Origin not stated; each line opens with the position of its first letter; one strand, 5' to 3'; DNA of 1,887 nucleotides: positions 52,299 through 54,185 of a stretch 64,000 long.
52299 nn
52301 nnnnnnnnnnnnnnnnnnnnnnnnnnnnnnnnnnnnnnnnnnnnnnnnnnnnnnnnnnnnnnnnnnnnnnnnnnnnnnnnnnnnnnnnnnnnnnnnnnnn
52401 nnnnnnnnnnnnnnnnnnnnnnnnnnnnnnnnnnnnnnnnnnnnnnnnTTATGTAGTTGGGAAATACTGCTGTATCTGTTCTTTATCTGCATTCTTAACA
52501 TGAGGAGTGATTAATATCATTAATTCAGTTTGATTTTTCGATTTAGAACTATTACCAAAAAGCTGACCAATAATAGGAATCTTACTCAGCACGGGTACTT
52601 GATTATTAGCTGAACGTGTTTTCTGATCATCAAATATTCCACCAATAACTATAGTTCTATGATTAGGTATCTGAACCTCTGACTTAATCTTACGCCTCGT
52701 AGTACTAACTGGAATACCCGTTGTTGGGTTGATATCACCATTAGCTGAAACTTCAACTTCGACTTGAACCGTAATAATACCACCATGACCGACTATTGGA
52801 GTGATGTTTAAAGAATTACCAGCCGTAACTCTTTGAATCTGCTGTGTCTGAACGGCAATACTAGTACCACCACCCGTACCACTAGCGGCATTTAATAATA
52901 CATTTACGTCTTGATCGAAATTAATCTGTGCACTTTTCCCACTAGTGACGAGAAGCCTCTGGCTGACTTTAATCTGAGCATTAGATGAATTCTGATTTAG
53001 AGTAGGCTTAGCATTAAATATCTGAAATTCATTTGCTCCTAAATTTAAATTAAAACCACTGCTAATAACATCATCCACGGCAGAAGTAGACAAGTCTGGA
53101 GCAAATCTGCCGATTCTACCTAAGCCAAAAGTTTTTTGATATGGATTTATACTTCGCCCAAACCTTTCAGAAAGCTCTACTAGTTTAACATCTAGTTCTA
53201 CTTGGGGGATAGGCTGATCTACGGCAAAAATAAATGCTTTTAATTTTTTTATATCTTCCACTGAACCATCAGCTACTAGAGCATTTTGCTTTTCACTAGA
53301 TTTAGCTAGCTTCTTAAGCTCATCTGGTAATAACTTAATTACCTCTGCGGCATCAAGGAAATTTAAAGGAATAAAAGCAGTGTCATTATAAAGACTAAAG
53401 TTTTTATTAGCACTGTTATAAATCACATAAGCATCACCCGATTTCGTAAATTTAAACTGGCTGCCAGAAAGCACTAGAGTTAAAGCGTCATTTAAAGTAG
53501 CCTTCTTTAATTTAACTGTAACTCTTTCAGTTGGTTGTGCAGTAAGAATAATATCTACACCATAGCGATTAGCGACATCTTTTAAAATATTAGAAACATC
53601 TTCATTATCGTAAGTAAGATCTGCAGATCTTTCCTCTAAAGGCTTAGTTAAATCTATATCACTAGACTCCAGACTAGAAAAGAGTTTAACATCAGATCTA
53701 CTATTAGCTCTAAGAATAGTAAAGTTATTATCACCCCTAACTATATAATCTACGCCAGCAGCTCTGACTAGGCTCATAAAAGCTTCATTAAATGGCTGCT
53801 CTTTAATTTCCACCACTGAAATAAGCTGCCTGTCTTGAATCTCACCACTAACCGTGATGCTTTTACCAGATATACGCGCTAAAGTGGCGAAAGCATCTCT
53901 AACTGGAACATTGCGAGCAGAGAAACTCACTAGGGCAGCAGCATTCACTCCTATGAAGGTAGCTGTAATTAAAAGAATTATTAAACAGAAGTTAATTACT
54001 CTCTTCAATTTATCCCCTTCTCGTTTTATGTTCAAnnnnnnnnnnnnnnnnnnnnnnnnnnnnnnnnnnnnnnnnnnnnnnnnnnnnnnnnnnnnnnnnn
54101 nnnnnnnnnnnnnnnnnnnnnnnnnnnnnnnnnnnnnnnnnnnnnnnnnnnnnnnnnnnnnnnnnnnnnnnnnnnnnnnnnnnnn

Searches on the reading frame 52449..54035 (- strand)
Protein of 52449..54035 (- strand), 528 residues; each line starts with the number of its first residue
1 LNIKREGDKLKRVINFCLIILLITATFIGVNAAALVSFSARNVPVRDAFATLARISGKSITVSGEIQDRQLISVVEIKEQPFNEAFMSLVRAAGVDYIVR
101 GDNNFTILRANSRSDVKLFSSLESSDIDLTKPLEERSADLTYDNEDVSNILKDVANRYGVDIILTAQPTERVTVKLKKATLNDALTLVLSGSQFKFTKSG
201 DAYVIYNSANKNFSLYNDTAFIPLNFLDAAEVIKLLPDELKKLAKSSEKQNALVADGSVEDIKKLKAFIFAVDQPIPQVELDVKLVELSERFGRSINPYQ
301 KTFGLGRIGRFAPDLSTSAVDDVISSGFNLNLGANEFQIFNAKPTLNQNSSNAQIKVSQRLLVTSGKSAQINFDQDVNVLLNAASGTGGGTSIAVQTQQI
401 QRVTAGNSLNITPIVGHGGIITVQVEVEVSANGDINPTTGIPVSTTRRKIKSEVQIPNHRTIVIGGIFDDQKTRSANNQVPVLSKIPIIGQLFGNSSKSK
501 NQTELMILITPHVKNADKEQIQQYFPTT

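Call 18: search_protein_families(library=ncbifam, proteins=[window:52449-54035:-], max_evalue=1e-20)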
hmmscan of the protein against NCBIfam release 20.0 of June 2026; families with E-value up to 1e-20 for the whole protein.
window:52449-54035:- (528 aa): 5 families
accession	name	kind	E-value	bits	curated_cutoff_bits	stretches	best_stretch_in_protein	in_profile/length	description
TIGR02515.1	IV_pilus_PilQ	subfamily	9.8e-39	133.5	284.35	1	335-513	256-426/428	type IV pilus secretin PilQ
TIGR02517.1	type_II_gspD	equivalog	1.2e-34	119.8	351.35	1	247-515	306-591/600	type II secretion system secretin GspD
NF007851.2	PRK10560.1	exception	3.1e-26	92.1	598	1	218-513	118-408/412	DNA uptake porin HofQ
NF010083.0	PRK13568.1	equivalog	3e-24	85.6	554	1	125-513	15-416/419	DNA uptake porin HofQ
TIGR02516.1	type_III_yscC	equivalog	5.5e-23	81.2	238.45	0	247-513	204-460/463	type III secretion system outer membrane ring subunit SctC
